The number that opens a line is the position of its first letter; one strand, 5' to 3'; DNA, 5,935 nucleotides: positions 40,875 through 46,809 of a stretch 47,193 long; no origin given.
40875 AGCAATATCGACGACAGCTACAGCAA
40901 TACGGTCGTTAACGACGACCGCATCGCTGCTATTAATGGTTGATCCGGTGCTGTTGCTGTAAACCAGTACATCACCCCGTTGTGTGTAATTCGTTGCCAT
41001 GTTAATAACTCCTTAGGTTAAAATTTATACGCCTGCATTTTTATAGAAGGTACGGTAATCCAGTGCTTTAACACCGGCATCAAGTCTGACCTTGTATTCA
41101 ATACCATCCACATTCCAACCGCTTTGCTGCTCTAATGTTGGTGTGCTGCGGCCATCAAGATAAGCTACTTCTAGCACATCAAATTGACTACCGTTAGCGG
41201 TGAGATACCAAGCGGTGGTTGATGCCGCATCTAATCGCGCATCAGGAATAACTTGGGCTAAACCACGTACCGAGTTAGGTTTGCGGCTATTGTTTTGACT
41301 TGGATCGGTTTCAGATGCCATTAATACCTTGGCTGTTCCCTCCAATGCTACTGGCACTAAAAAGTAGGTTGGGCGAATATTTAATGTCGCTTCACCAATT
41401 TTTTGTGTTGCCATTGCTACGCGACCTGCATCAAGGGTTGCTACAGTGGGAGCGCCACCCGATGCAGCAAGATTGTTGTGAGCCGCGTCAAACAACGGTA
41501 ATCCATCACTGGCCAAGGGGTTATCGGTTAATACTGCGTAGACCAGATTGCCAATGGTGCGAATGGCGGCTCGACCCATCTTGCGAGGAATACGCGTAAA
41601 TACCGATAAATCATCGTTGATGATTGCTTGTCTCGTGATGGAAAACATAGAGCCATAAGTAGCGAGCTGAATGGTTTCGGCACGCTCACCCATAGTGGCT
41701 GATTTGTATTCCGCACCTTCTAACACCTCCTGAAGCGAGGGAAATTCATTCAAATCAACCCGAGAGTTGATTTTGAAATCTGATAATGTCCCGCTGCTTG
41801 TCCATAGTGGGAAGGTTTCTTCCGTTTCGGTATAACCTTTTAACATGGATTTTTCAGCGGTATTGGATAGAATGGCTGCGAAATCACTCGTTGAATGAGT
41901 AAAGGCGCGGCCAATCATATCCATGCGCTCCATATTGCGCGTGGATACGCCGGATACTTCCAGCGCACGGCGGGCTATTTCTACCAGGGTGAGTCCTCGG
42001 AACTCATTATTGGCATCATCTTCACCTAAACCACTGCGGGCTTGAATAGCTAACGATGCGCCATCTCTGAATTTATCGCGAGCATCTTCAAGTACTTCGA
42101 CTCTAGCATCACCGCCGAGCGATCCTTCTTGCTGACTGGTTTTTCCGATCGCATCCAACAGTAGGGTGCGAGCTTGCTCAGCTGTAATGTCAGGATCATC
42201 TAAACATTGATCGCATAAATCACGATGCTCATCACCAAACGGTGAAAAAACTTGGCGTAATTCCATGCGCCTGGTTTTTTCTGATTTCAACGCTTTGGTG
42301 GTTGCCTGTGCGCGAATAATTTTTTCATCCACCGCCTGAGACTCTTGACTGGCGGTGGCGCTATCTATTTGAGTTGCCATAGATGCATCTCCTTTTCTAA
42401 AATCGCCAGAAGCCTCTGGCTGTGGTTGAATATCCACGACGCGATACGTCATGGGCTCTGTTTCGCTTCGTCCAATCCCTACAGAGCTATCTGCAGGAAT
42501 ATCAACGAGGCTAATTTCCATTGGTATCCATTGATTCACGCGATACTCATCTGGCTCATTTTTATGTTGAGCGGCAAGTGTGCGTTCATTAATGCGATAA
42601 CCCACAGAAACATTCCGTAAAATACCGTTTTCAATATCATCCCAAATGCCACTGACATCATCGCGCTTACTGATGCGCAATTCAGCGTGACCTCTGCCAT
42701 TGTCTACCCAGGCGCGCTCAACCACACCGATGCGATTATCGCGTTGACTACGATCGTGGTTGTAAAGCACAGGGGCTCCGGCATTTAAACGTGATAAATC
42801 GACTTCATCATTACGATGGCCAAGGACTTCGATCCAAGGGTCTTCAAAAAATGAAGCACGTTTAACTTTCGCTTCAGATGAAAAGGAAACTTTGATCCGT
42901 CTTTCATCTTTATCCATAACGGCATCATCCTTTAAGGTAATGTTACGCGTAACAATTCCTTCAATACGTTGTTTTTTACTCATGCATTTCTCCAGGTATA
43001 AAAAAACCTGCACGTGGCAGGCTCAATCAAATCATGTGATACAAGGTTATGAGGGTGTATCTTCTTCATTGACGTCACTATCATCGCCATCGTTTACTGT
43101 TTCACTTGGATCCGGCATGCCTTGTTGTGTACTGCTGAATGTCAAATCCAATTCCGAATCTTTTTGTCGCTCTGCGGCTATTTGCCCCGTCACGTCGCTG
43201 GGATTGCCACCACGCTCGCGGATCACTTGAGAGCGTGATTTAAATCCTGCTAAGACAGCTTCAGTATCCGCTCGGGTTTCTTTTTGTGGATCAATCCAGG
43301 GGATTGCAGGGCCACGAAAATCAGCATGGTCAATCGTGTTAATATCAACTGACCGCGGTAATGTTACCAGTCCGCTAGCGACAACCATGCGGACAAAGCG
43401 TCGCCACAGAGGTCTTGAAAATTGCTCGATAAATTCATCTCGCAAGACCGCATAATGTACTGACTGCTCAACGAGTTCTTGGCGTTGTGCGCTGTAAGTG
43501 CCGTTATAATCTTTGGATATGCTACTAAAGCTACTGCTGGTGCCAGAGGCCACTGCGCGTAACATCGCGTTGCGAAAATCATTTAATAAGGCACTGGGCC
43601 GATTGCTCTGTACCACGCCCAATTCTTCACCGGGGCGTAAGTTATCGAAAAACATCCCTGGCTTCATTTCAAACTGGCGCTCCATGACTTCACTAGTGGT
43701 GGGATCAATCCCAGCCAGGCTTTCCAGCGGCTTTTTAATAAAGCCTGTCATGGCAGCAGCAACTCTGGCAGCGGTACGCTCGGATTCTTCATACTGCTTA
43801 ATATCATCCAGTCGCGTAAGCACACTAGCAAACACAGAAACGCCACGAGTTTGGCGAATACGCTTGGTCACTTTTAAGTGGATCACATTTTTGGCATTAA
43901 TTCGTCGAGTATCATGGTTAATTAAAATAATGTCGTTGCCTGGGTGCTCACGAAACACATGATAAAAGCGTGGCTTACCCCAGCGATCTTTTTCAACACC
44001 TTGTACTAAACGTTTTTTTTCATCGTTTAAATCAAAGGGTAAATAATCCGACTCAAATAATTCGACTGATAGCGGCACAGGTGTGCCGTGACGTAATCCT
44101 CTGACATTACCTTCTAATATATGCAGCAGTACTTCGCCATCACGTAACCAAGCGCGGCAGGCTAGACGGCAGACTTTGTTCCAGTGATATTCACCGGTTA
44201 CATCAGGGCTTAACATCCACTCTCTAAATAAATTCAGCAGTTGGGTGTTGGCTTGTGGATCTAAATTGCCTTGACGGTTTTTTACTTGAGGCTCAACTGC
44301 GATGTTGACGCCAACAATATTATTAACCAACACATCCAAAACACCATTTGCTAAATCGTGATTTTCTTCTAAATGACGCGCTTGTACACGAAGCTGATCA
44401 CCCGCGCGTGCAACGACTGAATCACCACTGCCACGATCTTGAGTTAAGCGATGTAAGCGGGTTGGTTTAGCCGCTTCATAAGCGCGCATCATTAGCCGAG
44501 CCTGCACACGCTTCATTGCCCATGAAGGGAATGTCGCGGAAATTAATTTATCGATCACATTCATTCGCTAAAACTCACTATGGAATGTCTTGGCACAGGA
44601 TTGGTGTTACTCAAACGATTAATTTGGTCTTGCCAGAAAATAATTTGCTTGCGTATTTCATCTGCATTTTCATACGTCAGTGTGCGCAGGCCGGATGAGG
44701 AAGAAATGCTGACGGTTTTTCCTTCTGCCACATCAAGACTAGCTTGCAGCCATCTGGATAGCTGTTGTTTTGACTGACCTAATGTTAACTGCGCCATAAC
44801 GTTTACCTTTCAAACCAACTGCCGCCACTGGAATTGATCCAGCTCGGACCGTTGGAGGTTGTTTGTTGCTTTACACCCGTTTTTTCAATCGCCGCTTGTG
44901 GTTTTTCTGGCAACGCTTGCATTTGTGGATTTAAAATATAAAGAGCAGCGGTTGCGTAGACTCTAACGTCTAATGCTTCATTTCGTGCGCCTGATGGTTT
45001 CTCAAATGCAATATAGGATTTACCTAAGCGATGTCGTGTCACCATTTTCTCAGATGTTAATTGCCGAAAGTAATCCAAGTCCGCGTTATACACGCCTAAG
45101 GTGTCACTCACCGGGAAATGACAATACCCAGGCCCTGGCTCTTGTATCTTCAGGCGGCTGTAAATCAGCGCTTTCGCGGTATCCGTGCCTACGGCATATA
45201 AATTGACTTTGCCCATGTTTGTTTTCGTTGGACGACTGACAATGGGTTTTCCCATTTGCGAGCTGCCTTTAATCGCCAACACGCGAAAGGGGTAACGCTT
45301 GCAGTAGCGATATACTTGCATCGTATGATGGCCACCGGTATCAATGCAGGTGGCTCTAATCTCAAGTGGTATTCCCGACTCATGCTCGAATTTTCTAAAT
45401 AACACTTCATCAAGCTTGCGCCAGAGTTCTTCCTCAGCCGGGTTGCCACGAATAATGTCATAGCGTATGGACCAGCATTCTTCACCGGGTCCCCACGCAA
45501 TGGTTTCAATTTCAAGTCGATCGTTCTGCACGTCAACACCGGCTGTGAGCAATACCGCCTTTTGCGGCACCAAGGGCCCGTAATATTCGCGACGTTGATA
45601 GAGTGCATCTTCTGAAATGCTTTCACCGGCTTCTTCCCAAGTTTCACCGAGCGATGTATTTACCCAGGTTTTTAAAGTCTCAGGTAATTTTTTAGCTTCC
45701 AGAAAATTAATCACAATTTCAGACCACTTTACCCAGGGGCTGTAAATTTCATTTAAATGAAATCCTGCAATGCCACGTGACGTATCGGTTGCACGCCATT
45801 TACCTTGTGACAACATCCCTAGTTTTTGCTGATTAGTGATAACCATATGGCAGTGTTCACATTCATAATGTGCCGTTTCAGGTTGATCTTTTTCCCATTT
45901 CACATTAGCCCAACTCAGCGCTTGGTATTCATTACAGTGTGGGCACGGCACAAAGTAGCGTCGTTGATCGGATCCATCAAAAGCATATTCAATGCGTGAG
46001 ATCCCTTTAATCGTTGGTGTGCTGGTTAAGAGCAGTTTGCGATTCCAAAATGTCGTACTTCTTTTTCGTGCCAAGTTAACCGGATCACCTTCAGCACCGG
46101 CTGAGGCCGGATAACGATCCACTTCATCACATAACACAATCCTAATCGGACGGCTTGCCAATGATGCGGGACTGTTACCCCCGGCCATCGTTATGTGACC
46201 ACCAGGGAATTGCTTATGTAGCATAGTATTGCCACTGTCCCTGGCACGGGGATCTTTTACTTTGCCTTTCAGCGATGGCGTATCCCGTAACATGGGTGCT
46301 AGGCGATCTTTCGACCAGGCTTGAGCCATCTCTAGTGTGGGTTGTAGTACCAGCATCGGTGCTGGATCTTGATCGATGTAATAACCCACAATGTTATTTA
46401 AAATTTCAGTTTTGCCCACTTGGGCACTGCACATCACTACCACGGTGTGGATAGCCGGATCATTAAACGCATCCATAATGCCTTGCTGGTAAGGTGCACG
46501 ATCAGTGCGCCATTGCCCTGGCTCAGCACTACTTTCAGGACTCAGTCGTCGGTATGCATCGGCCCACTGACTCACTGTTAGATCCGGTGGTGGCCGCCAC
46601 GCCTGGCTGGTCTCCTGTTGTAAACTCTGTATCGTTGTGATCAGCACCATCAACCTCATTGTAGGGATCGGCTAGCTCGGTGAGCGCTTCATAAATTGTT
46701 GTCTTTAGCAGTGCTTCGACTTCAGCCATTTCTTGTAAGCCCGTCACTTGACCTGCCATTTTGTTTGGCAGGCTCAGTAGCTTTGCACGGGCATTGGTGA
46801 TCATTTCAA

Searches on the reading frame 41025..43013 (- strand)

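Call 8: search_protein_families(library=phrogs, proteins=[window:41025-43013:-], max_evalue=0.00001)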
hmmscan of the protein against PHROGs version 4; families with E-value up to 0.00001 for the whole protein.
window:41025-43013:- (662 aa): 9 families
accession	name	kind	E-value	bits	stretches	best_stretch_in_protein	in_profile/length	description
phrog_4523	-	head and packaging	2.5e-189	632.1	1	11-661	4-643/644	major head and protease protein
phrog_133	-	head and packaging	2.4e-144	483.5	1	209-661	213-667/668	head maturation protease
phrog_26519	-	unknown function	1.4e-45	156.4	1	472-658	2-189/192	-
phrog_617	-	head and packaging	1e-42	147.9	1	22-329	10-309/626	major head protein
phrog_29592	-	unknown function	1.9e-30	106.8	1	374-660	591-889/893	-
phrog_371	-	head and packaging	2.1e-13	51.2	1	411-521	40-150/303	major head protein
phrog_80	-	head and packaging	3.5e-11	44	1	79-186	273-381/607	head maturation protease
phrog_11321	-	unknown function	2.6e-09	38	1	70-175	23-131/327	-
phrog_94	-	head and packaging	7.3e-06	26.7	0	375-469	484-577/622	head maturation protease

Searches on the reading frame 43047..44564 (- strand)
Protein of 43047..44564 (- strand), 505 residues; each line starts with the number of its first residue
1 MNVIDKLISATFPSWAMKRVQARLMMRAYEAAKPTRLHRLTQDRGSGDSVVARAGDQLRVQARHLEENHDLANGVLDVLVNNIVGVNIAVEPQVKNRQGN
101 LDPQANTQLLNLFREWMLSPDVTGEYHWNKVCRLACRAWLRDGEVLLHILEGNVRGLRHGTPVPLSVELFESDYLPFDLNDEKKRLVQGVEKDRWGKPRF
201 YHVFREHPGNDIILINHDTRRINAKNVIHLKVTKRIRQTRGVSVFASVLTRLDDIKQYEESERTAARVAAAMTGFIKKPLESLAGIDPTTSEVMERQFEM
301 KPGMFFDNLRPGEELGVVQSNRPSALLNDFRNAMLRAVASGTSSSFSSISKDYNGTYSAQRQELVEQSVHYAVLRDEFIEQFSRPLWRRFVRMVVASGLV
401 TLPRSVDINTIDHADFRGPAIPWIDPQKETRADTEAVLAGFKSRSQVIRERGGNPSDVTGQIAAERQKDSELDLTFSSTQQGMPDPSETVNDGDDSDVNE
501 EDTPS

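Call 8: search_protein_families(library=phrogs, proteins=[window:43047-44564:-], max_evalue=0.00001)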
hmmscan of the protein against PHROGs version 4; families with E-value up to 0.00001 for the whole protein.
window:43047-44564:- (505 aa): 5 families
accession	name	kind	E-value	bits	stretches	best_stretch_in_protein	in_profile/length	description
phrog_21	-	head and packaging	3.5e-103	347.5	1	1-494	8-522/1362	portal protein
phrog_537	-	head and packaging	6.7e-49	167.2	1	275-483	5-213/233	portal protein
phrog_12037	-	unknown function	1.3e-43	150.1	1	1-205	1-205/212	-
phrog_20042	-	unknown function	3.8e-18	66.9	1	1-100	1-101/119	-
phrog_26857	-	unknown function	4.6e-16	60.7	1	1-120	1-121/143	-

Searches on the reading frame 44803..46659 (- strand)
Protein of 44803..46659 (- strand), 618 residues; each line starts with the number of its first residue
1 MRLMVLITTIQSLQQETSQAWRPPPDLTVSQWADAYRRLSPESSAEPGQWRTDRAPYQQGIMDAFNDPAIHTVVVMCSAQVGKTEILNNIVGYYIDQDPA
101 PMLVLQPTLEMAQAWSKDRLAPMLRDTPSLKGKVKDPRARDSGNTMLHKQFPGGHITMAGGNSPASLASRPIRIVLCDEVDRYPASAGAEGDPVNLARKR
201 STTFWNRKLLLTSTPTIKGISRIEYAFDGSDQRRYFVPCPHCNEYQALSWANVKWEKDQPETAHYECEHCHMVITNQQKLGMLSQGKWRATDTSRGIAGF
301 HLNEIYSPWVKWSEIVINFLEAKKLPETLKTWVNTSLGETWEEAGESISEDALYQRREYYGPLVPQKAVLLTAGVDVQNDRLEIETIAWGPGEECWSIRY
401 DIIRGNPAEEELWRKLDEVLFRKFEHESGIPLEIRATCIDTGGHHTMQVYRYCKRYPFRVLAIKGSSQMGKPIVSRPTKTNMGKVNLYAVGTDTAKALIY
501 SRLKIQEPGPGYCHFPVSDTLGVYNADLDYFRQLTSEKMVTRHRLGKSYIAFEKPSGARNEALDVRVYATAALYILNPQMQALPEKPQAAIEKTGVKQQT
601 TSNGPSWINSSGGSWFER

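Call 8: search_protein_families(library=phrogs, proteins=[window:44803-46659:-], max_evalue=0.00001)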
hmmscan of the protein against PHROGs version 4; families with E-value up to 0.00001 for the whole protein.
window:44803-46659:- (618 aa): 11 families
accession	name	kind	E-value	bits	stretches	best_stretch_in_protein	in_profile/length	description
phrog_15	-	head and packaging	9.7e-284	946.2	1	4-617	332-987/1330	terminase large subunit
phrog_16406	-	unknown function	5e-62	211.4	1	218-577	2-386/601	-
phrog_21311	-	head and packaging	7.3e-61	206.8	1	106-296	1-197/218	terminase large subunit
phrog_15657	-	unknown function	3.6e-47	161.8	1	295-496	26-228/230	-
phrog_3028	-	unknown function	1e-38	134.3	1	416-595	1-180/203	-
phrog_675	-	head and packaging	1.5e-36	126.9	1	28-377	23-367/576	terminase large subunit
phrog_3925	-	head and packaging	1.5e-25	90.6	1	19-131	33-142/150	terminase large subunit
phrog_4145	-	head and packaging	5.5e-21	75.8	1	21-202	23-202/209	terminase large subunit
phrog_22352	-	unknown function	3.1e-11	44.1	1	457-510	6-58/70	-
phrog_23163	-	unknown function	4.5e-10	40.3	1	10-129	7-126/130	-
phrog_12089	-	unknown function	1.9e-07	31.9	1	481-604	64-173/208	-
